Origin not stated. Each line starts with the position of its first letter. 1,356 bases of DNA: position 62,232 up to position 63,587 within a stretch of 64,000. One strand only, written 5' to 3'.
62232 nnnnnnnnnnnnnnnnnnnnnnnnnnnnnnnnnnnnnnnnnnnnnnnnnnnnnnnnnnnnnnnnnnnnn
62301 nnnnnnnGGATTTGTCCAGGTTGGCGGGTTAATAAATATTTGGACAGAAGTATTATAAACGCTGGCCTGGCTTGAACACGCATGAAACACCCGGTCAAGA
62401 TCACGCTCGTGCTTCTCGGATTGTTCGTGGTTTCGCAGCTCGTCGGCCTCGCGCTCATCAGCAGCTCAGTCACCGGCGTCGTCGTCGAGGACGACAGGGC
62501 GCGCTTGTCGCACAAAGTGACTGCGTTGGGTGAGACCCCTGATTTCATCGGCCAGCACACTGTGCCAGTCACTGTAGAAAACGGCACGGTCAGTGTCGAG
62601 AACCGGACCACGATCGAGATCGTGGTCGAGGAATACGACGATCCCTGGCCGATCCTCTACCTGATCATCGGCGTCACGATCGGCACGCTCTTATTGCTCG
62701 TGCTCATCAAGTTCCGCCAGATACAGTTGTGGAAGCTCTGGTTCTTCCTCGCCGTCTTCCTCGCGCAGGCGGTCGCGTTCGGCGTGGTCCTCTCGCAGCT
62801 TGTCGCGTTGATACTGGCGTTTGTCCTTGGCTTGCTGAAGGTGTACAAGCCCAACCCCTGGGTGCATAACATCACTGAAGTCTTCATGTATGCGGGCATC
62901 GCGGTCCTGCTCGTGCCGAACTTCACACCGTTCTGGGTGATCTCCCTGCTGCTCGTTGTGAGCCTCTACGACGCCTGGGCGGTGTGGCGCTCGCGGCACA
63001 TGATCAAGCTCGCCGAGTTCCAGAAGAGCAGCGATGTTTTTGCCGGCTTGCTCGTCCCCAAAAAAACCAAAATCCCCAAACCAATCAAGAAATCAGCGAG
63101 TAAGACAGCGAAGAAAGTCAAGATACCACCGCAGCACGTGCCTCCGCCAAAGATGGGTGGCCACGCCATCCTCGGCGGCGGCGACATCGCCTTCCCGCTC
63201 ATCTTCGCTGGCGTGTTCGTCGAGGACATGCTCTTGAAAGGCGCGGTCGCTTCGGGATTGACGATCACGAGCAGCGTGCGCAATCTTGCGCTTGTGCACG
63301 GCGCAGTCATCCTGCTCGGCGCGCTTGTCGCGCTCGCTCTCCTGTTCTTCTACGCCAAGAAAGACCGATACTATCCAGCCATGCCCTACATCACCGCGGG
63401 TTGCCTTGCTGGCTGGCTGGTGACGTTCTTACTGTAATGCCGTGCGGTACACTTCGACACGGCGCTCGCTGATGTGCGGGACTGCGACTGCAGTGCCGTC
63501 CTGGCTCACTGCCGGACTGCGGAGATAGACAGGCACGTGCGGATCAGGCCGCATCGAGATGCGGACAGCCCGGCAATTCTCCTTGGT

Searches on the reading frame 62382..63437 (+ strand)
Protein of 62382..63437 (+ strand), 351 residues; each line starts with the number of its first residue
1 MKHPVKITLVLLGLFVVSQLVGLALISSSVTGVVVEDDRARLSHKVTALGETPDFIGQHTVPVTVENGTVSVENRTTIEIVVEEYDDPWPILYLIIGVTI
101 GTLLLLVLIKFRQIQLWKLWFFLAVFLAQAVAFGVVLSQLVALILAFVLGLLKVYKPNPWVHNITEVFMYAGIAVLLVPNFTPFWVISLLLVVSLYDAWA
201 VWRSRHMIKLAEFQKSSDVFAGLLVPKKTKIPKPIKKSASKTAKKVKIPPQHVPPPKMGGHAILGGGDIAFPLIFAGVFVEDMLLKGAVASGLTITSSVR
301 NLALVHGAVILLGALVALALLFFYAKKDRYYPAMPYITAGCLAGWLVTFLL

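Call 79: search_protein_families(library=pfam, proteins=[window:62382-63437:+], max_evalue=0.01)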
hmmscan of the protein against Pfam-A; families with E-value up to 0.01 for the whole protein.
window:62382-63437:+ (351 aa): 1 family
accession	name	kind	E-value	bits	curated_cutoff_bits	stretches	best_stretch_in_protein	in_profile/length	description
PF06550.16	SPP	-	2.2e-17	63.9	23.9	1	103-350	48-279/283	Signal-peptide peptidase, presenilin aspartyl protease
